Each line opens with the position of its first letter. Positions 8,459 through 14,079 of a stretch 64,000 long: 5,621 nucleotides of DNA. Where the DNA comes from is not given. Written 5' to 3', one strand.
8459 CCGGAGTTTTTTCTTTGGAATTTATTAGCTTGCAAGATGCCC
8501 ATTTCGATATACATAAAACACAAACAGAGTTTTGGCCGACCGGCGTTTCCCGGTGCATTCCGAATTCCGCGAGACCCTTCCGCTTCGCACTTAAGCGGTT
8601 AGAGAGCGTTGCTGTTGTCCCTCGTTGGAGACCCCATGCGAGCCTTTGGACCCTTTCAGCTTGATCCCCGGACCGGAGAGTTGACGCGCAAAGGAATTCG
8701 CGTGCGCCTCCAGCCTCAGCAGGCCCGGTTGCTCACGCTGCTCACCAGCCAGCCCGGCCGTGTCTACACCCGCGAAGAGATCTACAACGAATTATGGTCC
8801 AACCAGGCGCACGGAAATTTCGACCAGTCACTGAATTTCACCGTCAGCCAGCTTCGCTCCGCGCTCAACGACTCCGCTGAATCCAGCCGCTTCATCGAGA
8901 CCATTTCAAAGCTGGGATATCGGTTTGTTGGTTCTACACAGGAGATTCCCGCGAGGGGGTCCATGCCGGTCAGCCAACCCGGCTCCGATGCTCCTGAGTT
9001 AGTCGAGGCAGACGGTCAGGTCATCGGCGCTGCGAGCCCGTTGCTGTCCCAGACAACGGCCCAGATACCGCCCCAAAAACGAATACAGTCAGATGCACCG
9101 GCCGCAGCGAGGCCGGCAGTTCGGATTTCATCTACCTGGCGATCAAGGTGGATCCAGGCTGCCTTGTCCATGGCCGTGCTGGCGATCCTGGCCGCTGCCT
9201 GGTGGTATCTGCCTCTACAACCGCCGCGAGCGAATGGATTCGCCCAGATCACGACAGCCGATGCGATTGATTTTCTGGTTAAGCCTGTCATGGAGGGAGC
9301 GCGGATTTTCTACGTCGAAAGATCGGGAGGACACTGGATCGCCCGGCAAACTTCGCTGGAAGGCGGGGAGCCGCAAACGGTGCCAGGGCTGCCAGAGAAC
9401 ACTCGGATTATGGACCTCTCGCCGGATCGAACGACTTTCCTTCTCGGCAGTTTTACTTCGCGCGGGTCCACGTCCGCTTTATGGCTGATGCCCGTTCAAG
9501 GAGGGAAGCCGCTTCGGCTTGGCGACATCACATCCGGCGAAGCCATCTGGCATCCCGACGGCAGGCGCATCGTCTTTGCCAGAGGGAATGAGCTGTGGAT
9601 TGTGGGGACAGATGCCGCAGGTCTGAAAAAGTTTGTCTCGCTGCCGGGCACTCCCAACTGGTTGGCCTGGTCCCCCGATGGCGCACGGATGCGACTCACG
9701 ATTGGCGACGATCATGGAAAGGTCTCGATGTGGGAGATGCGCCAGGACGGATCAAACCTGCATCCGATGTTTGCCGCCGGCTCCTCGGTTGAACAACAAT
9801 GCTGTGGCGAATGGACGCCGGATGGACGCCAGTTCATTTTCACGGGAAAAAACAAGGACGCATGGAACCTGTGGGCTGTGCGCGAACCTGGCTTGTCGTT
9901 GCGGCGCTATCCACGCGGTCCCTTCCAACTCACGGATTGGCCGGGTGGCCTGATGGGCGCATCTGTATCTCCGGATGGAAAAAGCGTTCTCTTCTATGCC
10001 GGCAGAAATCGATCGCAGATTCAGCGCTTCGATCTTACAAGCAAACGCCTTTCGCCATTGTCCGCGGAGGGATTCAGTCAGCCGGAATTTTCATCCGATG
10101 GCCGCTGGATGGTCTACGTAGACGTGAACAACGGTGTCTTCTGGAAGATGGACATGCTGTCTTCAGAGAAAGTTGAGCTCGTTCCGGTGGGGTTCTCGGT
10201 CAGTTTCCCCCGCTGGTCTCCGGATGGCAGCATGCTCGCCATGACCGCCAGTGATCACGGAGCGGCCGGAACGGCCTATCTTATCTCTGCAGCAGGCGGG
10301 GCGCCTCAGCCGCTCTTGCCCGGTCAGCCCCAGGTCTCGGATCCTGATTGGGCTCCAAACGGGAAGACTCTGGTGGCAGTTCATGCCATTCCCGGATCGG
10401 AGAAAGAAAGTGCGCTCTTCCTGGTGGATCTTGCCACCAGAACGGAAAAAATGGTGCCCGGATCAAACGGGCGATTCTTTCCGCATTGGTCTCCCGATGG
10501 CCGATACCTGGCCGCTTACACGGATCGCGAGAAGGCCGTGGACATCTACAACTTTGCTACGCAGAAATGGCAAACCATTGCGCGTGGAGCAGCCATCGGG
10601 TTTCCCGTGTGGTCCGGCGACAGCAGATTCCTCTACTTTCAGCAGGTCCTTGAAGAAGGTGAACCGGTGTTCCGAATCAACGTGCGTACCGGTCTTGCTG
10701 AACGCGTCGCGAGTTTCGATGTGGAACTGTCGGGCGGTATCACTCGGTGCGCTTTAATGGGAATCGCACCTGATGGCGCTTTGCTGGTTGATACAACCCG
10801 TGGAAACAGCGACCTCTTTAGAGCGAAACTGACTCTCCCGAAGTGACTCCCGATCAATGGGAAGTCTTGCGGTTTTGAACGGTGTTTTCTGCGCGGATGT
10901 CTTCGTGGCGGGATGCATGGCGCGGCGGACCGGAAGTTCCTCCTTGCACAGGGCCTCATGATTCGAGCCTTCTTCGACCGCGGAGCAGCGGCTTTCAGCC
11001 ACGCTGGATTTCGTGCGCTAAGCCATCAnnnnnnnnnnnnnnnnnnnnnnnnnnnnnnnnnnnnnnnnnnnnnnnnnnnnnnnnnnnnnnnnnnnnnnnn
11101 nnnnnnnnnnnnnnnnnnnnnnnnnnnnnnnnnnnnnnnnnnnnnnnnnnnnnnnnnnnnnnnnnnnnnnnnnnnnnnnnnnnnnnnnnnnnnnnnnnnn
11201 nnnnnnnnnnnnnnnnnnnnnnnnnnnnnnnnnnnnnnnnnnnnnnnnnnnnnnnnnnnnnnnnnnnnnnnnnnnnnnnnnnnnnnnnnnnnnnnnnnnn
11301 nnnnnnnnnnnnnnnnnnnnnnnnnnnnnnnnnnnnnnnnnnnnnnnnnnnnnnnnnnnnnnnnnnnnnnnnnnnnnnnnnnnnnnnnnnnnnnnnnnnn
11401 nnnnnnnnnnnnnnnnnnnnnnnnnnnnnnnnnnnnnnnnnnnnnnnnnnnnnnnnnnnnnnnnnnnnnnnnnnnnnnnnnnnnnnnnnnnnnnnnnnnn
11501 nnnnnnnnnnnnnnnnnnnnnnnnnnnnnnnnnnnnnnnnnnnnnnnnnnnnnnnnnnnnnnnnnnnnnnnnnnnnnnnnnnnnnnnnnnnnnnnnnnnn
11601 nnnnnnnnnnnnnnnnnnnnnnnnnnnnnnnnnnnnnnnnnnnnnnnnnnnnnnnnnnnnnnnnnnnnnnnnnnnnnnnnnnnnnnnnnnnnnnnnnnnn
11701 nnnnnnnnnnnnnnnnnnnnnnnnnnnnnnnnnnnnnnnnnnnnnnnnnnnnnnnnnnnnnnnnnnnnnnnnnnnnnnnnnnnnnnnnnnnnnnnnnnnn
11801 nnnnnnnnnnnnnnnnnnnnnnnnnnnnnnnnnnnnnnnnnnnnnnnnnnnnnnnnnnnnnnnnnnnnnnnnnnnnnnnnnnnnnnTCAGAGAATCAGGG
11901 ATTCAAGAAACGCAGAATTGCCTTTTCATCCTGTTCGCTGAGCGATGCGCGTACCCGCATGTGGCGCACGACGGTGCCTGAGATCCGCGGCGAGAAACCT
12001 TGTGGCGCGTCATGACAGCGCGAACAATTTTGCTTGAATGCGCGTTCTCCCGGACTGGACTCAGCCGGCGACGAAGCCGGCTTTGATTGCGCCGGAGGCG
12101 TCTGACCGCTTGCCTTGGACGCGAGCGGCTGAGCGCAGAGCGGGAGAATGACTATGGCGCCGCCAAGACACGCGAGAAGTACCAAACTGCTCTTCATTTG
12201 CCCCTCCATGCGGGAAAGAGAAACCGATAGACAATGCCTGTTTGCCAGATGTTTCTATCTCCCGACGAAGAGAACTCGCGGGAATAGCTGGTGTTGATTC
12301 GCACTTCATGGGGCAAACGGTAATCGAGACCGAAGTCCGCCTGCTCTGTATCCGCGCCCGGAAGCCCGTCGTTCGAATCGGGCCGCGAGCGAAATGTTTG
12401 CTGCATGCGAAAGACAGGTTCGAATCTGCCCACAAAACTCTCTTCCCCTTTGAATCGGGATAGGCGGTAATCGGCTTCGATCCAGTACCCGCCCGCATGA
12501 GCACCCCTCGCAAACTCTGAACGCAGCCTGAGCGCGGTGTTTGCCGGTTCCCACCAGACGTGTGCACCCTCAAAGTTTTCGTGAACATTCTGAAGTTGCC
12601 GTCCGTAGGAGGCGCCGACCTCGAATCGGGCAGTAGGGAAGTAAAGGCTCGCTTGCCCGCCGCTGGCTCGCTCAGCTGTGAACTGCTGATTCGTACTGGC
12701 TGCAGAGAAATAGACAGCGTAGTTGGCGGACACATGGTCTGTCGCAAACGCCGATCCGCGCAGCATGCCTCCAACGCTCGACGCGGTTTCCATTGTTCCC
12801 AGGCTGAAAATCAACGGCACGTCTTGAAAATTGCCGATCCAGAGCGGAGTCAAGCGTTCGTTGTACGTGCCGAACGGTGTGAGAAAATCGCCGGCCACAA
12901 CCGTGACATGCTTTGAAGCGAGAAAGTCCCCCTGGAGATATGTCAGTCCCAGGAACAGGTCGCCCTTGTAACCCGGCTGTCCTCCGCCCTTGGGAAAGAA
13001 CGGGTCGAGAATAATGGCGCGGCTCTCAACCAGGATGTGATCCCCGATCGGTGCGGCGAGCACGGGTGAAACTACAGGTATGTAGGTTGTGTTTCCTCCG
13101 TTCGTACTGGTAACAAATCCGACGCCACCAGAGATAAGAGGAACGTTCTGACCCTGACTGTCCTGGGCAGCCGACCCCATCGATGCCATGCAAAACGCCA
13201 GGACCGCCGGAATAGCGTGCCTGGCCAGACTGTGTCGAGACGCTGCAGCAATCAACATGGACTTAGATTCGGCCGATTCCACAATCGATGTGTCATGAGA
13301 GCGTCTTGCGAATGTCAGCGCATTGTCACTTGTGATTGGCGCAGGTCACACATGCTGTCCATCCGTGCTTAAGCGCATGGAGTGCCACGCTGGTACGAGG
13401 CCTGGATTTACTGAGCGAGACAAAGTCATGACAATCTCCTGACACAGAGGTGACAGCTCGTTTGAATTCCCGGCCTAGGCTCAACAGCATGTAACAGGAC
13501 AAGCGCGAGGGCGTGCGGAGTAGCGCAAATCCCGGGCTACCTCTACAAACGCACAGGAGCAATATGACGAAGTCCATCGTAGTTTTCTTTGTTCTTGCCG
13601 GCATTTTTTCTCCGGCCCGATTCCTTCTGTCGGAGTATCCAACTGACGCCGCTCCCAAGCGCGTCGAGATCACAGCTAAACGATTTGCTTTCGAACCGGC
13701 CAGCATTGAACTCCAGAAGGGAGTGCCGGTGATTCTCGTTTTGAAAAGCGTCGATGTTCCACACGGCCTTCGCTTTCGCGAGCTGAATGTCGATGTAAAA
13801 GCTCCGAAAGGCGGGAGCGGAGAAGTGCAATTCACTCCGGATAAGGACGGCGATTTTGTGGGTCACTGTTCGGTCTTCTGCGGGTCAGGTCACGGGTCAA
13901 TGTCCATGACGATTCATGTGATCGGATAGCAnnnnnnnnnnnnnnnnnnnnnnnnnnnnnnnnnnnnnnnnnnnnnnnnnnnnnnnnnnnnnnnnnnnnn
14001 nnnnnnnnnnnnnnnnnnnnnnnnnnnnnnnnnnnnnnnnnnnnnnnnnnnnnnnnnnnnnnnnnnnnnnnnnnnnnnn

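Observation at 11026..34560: Candidate undescribed regulon: one 11-bp-phased TGTCA operator ties polysaccharide export, haem/copper proteins, a kinase/nucleotidyltransferase pair and a TonB receptor to one OmpR-family system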

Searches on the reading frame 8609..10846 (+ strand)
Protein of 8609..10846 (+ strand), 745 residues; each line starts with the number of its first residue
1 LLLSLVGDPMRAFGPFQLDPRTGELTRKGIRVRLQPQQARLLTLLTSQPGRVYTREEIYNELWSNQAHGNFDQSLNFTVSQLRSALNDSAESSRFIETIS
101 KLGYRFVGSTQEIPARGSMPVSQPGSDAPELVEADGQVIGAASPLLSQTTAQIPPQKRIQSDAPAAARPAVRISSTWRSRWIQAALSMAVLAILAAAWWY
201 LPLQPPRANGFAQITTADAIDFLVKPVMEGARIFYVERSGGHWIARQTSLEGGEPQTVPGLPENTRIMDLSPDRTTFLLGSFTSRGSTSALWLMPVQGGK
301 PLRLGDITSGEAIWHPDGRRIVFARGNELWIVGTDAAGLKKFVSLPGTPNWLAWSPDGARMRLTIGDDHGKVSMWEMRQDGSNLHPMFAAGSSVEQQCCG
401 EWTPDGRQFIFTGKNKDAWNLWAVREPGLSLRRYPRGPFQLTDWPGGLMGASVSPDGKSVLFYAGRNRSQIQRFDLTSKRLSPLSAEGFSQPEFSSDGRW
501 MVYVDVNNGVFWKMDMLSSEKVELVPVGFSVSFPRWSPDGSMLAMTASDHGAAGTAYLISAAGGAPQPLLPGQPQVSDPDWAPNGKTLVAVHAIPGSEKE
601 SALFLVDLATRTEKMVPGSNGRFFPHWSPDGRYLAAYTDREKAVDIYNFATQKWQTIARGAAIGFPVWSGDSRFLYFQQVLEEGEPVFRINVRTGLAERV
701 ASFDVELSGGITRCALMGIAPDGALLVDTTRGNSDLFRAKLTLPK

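Call 8: search_protein_families(library=pfam, proteins=[window:8609-10846:+])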
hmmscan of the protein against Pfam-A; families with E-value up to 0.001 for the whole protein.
window:8609-10846:+ (745 aa): 8 families
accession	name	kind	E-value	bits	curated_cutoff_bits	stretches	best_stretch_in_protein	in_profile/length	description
PF07676.18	PD40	-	6.7e-21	74.1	20.9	0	440-467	3-30/38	WD40-like Beta Propeller Repeat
PF00486.34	Trans_reg_C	-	6.8e-17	61.8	26.2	1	31-106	3-77/77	Transcriptional regulatory protein, C terminal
PF25174.1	Beta-prop_THOC3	-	3.4e-10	39.8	305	0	313-426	95-202/272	THOC3 beta-propeller domain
PF24817.1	WD40_WDHD1_1st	-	4.4e-08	33.1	109.9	0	577-654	182-256/291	WDHD1 first WD40 domain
PF00930.27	DPPIV_N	-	4.6e-07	29.3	22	0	312-332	48-68/354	Dipeptidyl peptidase IV (DPP IV) N-terminal region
PF25460.1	Beta-prop_Aladin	-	4.6e-06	26.4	171.1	0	576-679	113-213/340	Aladin seven-bladed propeller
PF00400.38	WD40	-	0.00017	22.4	27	0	532-550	18-33/39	WD domain, G-beta repeat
PF24807.1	WD40_CDC20-Fz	-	0.00073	19.4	200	0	352-426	99-166/292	CDC20/Fizzy WD40 domain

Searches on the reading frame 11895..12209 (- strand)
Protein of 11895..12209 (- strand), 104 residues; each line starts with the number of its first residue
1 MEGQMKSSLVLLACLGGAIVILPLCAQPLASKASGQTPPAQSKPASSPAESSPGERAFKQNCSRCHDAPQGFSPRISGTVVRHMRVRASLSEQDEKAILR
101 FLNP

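Call 51: search_protein_families(library=pfam, proteins=[window:11895-12209:-], max_evalue=5)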
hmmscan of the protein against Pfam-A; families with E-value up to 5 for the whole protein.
window:11895-12209:- (104 aa): 4 families
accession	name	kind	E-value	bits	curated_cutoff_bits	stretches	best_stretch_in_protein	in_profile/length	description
PF13442.11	Cytochrome_CBB3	-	0.00051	20.8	27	1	52-79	4-30/68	Cytochrome C oxidase, cbb3-type, subunit III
PF00034.26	Cytochrom_C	-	0.064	15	21.3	1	53-68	3-18/90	Cytochrome c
PF19544.4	DUF6068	-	0.13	11.4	25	1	7-85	3-80/392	Family of unknown function (DUF6068)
PF14495.11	Cytochrom_C550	-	0.26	11.4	27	1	47-67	22-42/136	Cytochrome c-550 domain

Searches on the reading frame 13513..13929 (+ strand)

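Call 8: search_protein_families(library=pfam, proteins=[window:13513-13929:+])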
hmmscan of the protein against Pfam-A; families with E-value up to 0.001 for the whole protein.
window:13513-13929:+ (138 aa): 2 families
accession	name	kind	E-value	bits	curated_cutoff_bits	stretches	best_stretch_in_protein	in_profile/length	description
PF13473.12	Cupredoxin_1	-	3e-09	37.3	27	1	35-120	7-93/104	Cupredoxin-like domain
PF00116.26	COX2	-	1.4e-06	28.6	22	1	70-135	53-118/120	Cytochrome C oxidase subunit II, periplasmic domain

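Call 13: search_protein_families(library=ncbifam, proteins=[window:13513-13929:+], max_evalue=0.01)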
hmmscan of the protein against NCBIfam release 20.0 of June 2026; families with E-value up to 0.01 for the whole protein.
window:13513-13929:+ (138 aa): 6 families
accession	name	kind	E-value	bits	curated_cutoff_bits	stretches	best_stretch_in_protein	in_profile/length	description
TIGR02866.1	CoxB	equivalog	3.2e-10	39.9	147.7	1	65-137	120-192/202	cytochrome c oxidase subunit II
NF050117.1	aa3_CtaC_Actin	exception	2.6e-09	36.7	250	1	63-137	159-233/244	aa3-type cytochrome oxidase subunit II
TIGR04246.1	nitrous_NosZ_Gp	equivalog_domain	8.6e-08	30.9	625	1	51-135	487-575/578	Sec-dependent nitrous-oxide reductase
NF052460.1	L-NosZ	equivalog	2e-06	26.6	700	1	49-132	379-474/480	clade III lactonase-type nitrous-oxide reductase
NF041074.2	quin_ox_SoxA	equivalog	1.6e-05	24.8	110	1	51-136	64-153/154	proton pump complex quinol oxidase subunit SoxA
TIGR04244.1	nitrous_NosZ_RR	equivalog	0.00068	18.3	625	1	49-132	535-622/627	TAT-dependent nitrous-oxide reductase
